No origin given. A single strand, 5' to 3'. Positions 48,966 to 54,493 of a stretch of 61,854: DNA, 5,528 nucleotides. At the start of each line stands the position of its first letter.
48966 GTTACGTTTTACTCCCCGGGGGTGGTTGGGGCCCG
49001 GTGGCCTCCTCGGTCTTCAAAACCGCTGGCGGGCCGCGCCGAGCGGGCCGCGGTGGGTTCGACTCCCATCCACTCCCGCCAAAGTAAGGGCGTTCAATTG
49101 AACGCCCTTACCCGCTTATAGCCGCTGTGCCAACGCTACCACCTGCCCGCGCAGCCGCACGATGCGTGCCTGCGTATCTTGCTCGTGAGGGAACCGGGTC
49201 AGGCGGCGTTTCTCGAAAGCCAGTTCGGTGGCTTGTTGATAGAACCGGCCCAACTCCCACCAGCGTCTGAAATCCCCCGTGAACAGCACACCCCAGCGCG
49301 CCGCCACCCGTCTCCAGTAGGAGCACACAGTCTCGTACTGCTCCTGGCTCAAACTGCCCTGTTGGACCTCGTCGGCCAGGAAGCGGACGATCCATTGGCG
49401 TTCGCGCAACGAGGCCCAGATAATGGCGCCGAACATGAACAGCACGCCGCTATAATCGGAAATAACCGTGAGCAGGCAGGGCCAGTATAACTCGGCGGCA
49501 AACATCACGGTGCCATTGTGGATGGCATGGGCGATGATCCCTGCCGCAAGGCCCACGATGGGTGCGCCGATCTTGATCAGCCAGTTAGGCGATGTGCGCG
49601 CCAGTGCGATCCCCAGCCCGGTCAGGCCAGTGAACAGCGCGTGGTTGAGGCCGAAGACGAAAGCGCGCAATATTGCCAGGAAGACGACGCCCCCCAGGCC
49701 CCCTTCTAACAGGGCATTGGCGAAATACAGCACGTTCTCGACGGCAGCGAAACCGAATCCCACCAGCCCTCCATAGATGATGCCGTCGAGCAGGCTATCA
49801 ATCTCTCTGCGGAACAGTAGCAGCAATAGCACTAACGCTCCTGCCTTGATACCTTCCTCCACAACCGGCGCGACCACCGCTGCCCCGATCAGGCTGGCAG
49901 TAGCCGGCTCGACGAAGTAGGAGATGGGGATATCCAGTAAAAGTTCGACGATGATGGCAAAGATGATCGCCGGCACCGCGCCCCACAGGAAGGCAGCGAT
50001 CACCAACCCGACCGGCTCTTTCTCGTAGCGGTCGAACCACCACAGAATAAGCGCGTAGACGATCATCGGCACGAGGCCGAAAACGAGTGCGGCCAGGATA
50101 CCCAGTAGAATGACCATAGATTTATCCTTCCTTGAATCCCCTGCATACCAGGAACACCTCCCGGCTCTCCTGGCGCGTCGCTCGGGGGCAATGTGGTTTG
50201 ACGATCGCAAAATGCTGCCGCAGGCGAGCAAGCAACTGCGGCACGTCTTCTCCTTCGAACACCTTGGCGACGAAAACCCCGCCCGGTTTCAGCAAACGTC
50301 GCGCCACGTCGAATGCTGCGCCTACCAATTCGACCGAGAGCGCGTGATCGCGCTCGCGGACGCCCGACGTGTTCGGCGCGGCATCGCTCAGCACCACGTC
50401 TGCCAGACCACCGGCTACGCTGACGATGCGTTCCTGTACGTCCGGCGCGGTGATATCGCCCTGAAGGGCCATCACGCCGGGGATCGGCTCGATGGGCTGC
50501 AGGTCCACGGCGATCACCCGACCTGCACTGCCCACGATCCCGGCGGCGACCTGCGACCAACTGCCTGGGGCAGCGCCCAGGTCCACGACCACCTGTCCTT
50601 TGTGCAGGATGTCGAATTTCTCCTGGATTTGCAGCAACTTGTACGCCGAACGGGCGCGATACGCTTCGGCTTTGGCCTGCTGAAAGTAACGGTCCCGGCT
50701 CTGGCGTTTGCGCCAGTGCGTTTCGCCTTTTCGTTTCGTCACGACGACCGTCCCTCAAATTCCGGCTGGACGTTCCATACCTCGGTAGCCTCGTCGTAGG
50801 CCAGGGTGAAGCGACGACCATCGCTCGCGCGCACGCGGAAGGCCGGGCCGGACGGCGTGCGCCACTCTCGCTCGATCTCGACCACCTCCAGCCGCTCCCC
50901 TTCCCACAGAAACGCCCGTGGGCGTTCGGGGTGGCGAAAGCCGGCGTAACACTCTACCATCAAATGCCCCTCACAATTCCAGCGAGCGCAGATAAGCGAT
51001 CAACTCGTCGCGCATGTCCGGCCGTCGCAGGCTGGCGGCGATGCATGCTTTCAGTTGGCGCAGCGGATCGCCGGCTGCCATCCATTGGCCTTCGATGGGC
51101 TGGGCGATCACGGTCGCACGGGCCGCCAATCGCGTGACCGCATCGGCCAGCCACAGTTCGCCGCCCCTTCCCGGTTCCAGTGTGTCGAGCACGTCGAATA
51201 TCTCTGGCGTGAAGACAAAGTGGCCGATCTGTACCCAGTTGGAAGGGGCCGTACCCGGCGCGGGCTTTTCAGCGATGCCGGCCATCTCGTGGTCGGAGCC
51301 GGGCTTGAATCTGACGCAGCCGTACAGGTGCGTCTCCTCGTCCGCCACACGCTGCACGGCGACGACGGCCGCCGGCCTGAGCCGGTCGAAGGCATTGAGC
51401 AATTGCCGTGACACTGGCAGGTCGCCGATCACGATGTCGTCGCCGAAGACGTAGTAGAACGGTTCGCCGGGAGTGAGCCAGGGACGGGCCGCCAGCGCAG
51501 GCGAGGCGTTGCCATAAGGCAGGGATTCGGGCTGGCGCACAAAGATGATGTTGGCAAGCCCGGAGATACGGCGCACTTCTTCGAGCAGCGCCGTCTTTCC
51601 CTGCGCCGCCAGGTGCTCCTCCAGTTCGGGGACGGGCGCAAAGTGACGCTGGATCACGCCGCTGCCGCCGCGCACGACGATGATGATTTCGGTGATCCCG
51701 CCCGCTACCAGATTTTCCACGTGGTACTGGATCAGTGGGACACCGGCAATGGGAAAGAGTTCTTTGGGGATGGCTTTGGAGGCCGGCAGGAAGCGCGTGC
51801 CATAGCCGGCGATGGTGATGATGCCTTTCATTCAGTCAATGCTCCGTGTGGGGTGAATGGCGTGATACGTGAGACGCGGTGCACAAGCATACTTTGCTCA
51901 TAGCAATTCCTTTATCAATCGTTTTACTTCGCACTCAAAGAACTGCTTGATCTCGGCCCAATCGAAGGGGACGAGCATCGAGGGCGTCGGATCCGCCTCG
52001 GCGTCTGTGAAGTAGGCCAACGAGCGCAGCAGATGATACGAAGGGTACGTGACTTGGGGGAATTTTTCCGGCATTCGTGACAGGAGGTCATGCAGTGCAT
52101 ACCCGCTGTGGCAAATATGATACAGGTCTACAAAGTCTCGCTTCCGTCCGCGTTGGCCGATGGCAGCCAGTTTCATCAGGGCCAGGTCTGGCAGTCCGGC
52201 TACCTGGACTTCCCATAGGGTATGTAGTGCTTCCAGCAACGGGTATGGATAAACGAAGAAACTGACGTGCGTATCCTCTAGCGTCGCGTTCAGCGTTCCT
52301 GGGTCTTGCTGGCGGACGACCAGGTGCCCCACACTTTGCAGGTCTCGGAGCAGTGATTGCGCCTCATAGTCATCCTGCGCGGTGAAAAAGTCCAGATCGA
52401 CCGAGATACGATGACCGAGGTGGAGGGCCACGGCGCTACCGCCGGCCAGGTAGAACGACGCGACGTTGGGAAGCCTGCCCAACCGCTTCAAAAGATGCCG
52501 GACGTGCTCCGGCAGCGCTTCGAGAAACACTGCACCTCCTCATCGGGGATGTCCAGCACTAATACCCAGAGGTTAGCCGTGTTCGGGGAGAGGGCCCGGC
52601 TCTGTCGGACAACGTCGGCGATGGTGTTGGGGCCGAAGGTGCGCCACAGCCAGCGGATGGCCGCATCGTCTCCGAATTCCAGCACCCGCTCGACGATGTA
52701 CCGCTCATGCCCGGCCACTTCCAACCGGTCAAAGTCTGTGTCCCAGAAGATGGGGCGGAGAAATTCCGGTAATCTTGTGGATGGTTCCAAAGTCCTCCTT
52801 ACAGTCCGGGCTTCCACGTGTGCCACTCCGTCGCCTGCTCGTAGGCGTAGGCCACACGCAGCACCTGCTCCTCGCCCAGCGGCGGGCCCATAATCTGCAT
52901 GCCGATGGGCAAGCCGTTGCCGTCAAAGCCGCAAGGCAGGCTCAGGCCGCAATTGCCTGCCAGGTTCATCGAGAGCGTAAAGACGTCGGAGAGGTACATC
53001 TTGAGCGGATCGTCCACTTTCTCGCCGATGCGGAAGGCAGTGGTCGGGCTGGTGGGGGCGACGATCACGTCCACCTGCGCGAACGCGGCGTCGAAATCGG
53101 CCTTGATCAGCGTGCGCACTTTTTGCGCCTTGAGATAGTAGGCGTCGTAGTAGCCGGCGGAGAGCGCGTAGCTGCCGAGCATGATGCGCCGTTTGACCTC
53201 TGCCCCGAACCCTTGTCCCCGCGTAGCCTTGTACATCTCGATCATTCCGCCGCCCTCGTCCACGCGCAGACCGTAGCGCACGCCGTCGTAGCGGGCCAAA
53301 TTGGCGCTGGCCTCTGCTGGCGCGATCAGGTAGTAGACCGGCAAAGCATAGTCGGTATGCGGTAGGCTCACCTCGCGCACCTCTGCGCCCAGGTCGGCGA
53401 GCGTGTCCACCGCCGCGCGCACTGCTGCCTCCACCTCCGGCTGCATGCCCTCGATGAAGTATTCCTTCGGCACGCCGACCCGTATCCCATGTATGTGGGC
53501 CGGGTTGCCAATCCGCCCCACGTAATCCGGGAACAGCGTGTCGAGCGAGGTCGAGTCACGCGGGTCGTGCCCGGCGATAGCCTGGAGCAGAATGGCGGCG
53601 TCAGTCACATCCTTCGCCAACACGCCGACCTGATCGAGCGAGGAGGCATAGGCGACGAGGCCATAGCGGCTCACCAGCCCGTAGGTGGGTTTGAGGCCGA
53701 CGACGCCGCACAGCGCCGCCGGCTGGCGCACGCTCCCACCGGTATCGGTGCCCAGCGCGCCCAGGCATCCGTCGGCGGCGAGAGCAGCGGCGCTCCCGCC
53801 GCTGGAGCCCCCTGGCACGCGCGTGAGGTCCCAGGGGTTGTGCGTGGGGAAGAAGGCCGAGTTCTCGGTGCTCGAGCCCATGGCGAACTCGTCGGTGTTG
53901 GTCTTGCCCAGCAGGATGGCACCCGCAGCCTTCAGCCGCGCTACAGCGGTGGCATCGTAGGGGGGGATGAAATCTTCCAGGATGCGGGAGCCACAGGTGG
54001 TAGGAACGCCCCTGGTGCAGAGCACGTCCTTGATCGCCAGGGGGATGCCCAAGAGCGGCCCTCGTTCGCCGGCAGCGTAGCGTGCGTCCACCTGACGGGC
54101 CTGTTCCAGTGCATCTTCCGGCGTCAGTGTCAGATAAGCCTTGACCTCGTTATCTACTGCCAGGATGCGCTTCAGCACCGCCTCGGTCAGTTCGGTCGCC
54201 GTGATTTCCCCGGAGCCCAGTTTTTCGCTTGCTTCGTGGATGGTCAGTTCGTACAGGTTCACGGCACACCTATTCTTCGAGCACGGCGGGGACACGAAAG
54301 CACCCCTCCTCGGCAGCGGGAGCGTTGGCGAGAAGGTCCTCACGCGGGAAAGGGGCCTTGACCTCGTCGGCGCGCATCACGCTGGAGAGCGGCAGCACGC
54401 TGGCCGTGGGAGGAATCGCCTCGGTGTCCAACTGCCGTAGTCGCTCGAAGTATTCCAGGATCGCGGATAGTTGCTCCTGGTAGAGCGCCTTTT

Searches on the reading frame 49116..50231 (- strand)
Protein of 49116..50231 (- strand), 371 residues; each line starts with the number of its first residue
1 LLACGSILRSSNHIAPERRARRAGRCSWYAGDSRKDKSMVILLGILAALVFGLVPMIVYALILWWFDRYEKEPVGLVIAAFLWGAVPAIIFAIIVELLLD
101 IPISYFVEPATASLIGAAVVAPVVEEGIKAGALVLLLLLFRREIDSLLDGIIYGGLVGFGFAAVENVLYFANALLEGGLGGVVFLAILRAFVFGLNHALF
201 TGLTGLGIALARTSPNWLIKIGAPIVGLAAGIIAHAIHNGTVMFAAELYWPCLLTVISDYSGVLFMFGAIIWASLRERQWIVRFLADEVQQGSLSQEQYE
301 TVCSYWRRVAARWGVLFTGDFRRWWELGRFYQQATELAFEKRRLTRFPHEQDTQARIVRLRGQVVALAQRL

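Call 45: search_protein_families(library=pfam, proteins=[window:49116-50231:-], max_evalue=0.0001)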
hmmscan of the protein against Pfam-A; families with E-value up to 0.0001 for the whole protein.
window:49116-50231:- (371 aa): 1 family
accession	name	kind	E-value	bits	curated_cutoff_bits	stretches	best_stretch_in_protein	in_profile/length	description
PF13367.11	PrsW-protease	-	6.5e-40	137.2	23.5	1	72-250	1-181/196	PrsW family intramembrane metalloprotease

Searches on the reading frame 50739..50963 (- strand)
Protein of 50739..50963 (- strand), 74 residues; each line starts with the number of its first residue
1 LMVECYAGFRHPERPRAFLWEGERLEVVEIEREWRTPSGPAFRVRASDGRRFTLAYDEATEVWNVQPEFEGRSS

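Call 83: search_protein_families(library=pfam, proteins=[window:50739-50963:-], max_evalue=0.00001)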
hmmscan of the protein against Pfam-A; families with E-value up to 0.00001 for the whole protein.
window:50739-50963:- (74 aa): 1 family
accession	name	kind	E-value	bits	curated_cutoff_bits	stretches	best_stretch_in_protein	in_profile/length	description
PF20114.4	DUF6504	-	7.6e-08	33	24.2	0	10-59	22-85/103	Domain of unknown function (DUF6504)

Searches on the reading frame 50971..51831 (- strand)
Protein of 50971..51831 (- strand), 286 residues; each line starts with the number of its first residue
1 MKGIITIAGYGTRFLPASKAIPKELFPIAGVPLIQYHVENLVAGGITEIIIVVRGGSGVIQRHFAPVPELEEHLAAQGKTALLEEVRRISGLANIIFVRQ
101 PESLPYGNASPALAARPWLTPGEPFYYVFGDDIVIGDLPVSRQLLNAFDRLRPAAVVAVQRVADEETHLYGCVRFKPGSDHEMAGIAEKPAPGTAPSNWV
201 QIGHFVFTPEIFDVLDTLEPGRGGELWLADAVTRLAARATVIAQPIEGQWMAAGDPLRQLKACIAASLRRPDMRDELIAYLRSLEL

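Call 83: search_protein_families(library=pfam, proteins=[window:50971-51831:-], max_evalue=0.00001)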
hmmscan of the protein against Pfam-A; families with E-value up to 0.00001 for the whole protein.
window:50971-51831:- (286 aa): 1 family
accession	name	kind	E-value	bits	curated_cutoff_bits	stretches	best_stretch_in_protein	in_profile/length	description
PF00483.29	NTP_transferase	-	3.2e-26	92.8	21.2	1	2-254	1-230/245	Nucleotidyl transferase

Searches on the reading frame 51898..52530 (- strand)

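Call 83: search_protein_families(library=pfam, proteins=[window:51898-52530:-], max_evalue=0.00001)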
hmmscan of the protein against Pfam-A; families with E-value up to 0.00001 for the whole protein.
window:51898-52530:- (210 aa): 1 family
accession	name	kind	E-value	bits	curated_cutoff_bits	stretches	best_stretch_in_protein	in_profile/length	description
PF08843.17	AbiEii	-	3.1e-14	53.9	22.5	1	13-67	2-59/238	Nucleotidyl transferase AbiEii toxin, Type IV TA system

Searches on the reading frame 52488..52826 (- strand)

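Call 91: search_protein_families(library=pfam, proteins=[window:52488-52826:-], max_evalue=0.0001)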
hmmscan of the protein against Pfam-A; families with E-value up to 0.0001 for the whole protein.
window:52488-52826:- (112 aa): 1 family
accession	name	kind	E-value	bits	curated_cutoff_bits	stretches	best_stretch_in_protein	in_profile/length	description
PF21956.1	DUF6922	-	1.2e-15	57.1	27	1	22-73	1-52/52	Family of unknown function (DUF6922)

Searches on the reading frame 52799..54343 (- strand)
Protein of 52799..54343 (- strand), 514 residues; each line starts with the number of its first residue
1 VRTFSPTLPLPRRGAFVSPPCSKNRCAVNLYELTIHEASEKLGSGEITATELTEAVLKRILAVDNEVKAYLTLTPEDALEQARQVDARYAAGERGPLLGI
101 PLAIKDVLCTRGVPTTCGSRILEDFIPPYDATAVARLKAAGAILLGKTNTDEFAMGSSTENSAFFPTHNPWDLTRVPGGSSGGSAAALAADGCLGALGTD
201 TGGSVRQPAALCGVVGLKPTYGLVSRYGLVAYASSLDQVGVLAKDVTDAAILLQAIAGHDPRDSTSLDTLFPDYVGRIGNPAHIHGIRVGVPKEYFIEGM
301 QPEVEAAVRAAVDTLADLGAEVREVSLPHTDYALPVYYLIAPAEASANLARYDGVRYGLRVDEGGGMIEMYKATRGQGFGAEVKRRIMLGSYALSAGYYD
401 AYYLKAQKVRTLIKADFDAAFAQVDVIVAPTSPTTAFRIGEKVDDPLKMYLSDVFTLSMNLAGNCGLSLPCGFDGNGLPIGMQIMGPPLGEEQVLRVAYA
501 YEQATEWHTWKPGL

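Call 45: search_protein_families(library=pfam, proteins=[window:52799-54343:-], max_evalue=0.0001)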
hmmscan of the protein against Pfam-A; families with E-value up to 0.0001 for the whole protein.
window:52799-54343:- (514 aa): 1 family
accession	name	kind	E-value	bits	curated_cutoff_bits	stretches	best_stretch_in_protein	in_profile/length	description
PF01425.27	Amidase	-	1.8e-168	561.7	27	1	51-495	1-445/445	Amidase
